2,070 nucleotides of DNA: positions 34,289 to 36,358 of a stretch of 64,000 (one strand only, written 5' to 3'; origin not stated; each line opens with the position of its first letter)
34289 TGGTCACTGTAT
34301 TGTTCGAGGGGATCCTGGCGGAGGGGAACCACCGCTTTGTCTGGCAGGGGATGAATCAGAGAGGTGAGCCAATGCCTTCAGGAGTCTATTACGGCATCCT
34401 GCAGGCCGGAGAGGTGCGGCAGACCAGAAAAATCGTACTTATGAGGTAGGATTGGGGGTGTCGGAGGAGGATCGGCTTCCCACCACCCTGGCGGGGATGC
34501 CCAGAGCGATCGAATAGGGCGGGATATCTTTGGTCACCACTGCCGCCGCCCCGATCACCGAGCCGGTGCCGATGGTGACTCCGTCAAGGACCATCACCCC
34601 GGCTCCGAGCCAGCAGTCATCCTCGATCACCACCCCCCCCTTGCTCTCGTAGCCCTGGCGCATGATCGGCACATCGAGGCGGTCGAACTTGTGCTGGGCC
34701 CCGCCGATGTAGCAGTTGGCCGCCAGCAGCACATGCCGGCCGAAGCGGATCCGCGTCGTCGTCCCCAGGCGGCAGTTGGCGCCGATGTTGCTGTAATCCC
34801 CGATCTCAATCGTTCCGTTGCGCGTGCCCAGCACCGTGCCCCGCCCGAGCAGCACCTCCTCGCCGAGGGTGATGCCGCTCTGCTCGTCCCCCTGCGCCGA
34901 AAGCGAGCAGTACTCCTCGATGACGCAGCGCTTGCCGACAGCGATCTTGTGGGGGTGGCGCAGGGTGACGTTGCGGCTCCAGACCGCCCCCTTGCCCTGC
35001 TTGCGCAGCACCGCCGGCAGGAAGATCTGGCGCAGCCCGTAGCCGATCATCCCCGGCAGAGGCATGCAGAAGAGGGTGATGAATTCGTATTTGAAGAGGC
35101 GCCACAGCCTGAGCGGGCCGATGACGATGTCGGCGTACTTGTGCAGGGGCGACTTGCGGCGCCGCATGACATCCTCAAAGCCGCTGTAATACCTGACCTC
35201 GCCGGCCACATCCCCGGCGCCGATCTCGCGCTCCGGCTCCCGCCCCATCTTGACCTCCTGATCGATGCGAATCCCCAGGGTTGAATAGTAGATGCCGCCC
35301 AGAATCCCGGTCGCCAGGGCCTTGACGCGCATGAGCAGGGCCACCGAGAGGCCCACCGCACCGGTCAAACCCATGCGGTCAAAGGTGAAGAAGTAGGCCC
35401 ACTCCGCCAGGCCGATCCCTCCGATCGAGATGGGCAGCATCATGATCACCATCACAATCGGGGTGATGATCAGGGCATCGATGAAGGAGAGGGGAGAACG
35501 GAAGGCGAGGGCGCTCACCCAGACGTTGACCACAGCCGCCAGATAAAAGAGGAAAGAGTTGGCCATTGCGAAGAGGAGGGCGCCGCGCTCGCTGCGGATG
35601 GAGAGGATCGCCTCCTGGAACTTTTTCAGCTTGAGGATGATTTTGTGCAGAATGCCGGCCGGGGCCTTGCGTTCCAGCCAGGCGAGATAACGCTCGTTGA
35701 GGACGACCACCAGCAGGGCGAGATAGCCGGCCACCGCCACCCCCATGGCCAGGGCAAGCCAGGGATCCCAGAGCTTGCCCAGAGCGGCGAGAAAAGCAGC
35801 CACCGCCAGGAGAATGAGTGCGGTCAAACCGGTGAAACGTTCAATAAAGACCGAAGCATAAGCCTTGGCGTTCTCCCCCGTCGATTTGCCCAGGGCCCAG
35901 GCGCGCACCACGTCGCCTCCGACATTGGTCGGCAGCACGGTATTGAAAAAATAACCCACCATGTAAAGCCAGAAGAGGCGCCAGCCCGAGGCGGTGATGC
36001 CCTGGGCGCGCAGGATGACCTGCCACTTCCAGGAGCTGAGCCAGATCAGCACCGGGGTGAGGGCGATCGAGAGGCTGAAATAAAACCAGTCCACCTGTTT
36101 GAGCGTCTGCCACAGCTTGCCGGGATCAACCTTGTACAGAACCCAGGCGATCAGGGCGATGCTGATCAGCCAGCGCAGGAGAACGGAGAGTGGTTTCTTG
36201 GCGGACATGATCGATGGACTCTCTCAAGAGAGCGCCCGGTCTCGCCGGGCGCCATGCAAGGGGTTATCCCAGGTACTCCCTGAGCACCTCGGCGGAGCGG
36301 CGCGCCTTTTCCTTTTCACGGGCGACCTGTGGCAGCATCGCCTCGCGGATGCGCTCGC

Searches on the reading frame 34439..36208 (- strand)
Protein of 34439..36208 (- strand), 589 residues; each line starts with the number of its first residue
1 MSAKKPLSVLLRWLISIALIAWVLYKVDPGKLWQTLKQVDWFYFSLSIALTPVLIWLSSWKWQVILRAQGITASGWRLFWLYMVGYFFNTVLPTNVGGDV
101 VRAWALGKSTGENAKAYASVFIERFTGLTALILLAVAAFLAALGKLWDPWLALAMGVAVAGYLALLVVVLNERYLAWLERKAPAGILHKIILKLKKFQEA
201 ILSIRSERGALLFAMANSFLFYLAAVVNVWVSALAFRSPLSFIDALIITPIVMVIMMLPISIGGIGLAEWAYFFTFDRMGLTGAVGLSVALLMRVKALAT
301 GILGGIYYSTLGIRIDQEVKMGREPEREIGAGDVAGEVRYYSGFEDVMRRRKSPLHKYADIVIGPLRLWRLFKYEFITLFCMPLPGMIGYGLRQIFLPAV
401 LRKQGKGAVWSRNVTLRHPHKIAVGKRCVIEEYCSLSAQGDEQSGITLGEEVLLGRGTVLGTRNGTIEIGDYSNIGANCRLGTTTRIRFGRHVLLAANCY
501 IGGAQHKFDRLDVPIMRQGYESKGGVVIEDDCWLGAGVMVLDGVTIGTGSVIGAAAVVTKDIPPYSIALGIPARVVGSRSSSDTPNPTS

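Call 7: search_protein_families(library=pfam, proteins=[window:34439-36208:-], max_evalue=0.001)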
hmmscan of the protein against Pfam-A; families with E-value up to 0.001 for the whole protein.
window:34439-36208:- (589 aa): 4 families
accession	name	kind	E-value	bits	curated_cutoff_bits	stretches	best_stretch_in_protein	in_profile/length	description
PF03706.18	LPG_synthase_TM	-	8.1e-48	163.9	33.4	1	10-302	2-299/302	Lysylphosphatidylglycerol synthase TM region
PF00132.30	Hexapep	-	2.5e-14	52.7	27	1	525-560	1-36/36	Bacterial transferase hexapeptide (six repeats)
PF14602.12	Hexapep_2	-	6.9e-09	35.7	27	1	526-560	2-34/34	Hexapeptide repeat of succinyl-transferase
PF25084.1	LbH_EIF2B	-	0.00084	19.8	54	0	447-546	17-105/105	EIF2B subunit epsilon LbH domain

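Call 33: search_protein_families(library=ncbifam, proteins=[window:34439-36208:-], max_evalue=0.00001)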
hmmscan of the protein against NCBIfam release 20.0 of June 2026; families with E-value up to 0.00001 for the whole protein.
window:34439-36208:- (589 aa): 37 families (the best 25 are shown)
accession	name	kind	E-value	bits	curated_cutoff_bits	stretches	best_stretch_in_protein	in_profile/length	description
TIGR00374.1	TIGR00374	subfamily_domain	4.9e-31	108.3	43.2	1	14-319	2-321/323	flippase-like domain-containing protein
NF007797.0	PRK10502.1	subfamily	6e-23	81.4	192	1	456-581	62-181/183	WcaF family extracellular polysaccharide biosynthesis acetyltransferase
NF007240.0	PRK09677.1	equivalog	5.7e-21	74.9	243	1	463-578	62-183/192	putative lipopolysaccharide biosynthesis O-acetyl transferase WbbJ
TIGR03476.1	HpnL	subfamily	7.6e-19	68.2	195.65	1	10-304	6-310/318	putative membrane protein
TIGR03570.1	NeuD_NnaD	subfamily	1.5e-17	63.8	160.8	1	518-574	146-202/202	NeuD/PglB/VioB family sugar acetyltransferase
TIGR03308.1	phn_thr-fam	hypoth_equivalog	2.4e-17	63.4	201.65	1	468-581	55-164/204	phosphonate metabolim protein, transferase hexapeptide repeat family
NF041874.1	EPS_EpsC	equivalog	2.7e-17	63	150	1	525-577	113-165/168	serine O-acetyltransferase EpsC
TIGR04008.1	WcaF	equivalog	6.9e-17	61.9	326.3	1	446-579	52-178/180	colanic acid biosynthesis acetyltransferase WcaF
NF038307.1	EPS_acetyl_HpsU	equivalog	2.3e-16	59.9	305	1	445-576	51-175/178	hormogonium polysaccharide biosynthesis acetyltransferase HpsU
NF000311.1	Vat_ABCDEFH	equivalog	9.3e-15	54.7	300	1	519-583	104-168/201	Vat family streptogramin A O-acetyltransferase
NF007076.0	PRK09527.1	equivalog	1e-14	54.4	347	1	484-578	93-184/203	galactoside O-acetyltransferase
NF000490.1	chloram_CatB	equivalog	1e-13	51.1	350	1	517-582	102-167/210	type B chloramphenicol O-acetyltransferase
NF000020.1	stregram_VatE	exception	1.2e-12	47.9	450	1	522-578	112-168/214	streptogramin A O-acetyltransferase Vat(E)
TIGR03532.1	DapD_Ac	equivalog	2e-12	47.2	231.75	1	463-577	103-212/231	2,3,4,5-tetrahydropyridine-2,6-dicarboxylate N-acetyltransferase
NF033468.1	stregram_VatI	exception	8.4e-12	45.3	415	1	521-583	108-170/208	streptogramin A O-acetyltransferase Vat(I)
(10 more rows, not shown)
